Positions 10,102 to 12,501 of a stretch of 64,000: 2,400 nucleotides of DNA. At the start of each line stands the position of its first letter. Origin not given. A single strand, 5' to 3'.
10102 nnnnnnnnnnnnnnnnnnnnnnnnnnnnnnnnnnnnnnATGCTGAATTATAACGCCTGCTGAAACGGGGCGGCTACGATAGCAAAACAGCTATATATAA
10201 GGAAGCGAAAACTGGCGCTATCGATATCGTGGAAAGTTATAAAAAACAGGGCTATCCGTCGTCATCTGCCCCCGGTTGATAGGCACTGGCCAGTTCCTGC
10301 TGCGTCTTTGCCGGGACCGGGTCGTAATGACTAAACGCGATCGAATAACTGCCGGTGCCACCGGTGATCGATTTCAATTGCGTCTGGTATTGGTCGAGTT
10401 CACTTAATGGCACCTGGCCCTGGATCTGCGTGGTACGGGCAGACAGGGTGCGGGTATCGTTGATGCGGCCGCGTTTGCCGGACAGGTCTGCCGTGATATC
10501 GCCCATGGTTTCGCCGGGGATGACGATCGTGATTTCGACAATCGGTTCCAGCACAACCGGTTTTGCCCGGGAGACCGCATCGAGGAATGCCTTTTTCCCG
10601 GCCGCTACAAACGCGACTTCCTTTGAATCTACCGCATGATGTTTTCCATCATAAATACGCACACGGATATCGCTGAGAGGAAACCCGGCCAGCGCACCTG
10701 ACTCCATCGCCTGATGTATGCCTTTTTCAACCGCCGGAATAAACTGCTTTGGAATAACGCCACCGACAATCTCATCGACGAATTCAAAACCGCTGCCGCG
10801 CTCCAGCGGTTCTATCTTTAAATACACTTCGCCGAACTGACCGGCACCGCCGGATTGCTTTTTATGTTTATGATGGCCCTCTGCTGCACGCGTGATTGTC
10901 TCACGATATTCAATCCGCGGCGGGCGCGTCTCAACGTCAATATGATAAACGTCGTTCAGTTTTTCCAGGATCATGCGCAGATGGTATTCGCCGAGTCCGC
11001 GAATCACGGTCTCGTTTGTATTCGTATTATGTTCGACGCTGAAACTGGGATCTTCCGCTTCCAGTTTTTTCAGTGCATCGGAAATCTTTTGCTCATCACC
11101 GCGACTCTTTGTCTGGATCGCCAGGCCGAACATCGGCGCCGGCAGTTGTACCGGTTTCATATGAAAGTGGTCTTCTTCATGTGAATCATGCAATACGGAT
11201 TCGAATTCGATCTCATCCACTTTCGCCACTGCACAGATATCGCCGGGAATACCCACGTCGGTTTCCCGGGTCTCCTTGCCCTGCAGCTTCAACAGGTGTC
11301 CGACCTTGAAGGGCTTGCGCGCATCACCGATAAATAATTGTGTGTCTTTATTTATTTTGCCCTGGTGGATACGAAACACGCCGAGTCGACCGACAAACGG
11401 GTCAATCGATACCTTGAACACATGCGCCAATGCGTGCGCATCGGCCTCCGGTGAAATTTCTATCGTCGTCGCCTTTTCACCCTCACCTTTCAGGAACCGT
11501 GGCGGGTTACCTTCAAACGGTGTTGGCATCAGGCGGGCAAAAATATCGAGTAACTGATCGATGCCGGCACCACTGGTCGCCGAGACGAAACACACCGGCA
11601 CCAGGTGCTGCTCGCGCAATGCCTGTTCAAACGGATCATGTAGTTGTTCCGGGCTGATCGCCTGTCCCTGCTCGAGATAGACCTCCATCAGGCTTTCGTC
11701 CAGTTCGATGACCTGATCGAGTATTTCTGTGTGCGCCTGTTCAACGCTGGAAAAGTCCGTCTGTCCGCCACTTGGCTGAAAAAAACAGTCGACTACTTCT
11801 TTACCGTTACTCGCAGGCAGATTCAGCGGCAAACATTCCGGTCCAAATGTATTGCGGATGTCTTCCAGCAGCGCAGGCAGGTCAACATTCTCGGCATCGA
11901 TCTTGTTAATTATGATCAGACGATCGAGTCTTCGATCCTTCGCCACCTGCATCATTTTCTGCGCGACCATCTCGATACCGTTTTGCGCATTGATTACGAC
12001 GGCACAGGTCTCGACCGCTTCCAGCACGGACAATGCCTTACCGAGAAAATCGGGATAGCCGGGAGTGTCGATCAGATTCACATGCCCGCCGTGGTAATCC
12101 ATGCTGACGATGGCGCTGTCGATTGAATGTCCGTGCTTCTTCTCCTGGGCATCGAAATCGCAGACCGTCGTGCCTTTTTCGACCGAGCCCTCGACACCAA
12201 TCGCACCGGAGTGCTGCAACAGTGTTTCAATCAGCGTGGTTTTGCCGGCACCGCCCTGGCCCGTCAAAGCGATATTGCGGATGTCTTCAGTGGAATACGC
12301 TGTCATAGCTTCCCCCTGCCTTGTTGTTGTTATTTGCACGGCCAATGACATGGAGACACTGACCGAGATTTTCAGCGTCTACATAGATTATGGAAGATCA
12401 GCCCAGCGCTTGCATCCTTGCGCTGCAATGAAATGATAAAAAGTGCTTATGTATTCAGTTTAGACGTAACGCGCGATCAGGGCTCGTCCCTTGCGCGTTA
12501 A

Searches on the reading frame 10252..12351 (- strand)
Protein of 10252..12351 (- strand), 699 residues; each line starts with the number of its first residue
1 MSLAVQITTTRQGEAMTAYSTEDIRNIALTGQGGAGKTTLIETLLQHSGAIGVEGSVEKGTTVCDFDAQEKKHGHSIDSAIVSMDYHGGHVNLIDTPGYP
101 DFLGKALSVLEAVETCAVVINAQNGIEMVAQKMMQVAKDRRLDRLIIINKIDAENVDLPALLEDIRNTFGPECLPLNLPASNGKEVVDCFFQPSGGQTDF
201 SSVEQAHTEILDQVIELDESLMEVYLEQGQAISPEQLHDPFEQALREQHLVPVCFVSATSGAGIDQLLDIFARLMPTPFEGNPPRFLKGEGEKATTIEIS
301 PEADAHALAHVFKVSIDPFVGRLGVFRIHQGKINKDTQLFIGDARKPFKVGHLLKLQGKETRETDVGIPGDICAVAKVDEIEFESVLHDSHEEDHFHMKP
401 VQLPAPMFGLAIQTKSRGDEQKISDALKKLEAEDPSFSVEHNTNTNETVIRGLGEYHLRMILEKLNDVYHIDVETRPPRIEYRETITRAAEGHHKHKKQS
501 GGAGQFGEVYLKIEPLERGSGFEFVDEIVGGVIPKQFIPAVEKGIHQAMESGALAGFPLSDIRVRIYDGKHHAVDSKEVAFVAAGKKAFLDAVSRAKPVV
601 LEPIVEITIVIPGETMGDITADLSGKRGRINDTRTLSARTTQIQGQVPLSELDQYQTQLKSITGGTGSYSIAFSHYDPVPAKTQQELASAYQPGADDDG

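Call 29: search_protein_families(library=pfam, proteins=[window:10252-12351:-], max_evalue=0.001)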
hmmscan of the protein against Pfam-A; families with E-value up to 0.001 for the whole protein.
window:10252-12351:- (699 aa): 9 families
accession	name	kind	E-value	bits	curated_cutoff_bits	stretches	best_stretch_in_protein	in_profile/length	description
PF03764.24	EFG_IV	-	2e-43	147.5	24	1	478-597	1-121/121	Elongation factor G, domain IV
PF00009.33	GTP_EFTU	-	1.8e-36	125.9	26.5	1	23-276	2-187/188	Elongation factor Tu GTP binding domain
PF00679.30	EFG_C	-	8.1e-26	90.3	27.9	1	600-686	2-88/89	Elongation factor G C-terminus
PF14492.12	EFG_III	-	2.3e-24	85.7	27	1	403-476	1-74/75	Elongation Factor G, domain III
PF22042.2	EF-G_D2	-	6.7e-10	39.4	27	1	308-380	3-73/84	Elongation factor G domain 2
PF01926.29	MMR_HSR1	-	3.3e-07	30.8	21.9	1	27-150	2-113/113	50S ribosome-binding GTPase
PF03193.22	RsgA_GTPase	-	0.00014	22.2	30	0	9-53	93-130/174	RsgA GTPase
PF03144.31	GTP_EFTU_D2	-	0.00039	21.2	30.3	1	321-381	1-66/73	Elongation factor Tu domain 2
PF00735.24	Septin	-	0.00039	20.2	26.2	1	26-105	6-78/280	Septin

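Call 69: find_homologous_proteins(query=window:10252-12351:-, max_evalue=1e-100)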
Query window:10252-12351:- (699 aa): 8000 proteins with E <= 1e-100 among 8000 candidates; the best 120 are listed.
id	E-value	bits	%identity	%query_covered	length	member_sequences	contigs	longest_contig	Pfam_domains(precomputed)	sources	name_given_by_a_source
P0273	0.0e+0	1540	100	98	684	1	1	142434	PF01926.30,PF00679.31,PF14492.13,PF00009.34,PF03764.25,PF22042.3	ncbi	-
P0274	0.0e+0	1312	82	98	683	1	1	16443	PF01926.30,PF00679.31,PF14492.13,PF00009.34,PF03764.25,PF22042.3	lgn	-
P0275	0.0e+0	1277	81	98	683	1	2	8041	PF01926.30,PF00679.31,PF14492.13,PF00009.34,PF03764.25,PF22042.3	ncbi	-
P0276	0.0e+0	1276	81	98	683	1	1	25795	PF01926.30,PF00679.31,PF14492.13,PF00009.34,PF03764.25,PF22042.3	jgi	-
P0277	0.0e+0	1264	79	98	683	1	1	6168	PF01926.30,PF00679.31,PF14492.13,PF00009.34,PF03764.25,PF22042.3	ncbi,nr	ncbi:MAG: elongation factor G [Thiotrichales bacterium]|nr:elongation factor G [Thiotrichales bacter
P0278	0.0e+0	1261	81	96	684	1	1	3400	PF01926.30,PF00679.31,PF14492.13,PF00009.34,PF03764.25,PF22042.3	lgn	-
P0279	0.0e+0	1236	78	98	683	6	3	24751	PF01926.30,PF00679.31,PF14492.13,PF00009.34,PF03764.25,PF22042.3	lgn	-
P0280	0.0e+0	1171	73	98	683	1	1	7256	PF01926.30,PF00679.31,PF14492.13,PF00009.34,PF03764.25,PF22042.3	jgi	-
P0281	0.0e+0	1163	73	98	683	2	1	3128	PF01926.30,PF00679.31,PF14492.13,PF00009.34,PF03764.25,PF22042.3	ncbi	ncbi:MAG: elongation factor G [Gammaproteobacteria bacterium]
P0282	0.0e+0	1162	73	98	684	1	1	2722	PF01926.30,PF00679.31,PF14492.13,PF00009.34,PF03764.25,PF22042.3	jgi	-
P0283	0.0e+0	1162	73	97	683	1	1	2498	PF01926.30,PF00679.31,PF14492.13,PF00009.34,PF03764.25,PF22042.3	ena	-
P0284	0.0e+0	1160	73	97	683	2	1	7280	PF01926.30,PF00679.31,PF14492.13,PF00009.34,PF03764.25,PF22042.3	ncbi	-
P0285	0.0e+0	1158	73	98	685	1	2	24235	PF01926.30,PF00679.31,PF14492.13,PF00009.34,PF03764.25,PF22042.3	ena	-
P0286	0.0e+0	1156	73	98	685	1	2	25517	PF01926.30,PF00679.31,PF14492.13,PF00009.34,PF03764.25,PF22042.3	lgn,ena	-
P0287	0.0e+0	1152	71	98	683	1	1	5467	PF01926.30,PF00679.31,PF14492.13,PF00009.34,PF03764.25,PF03144.32,PF22042.3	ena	-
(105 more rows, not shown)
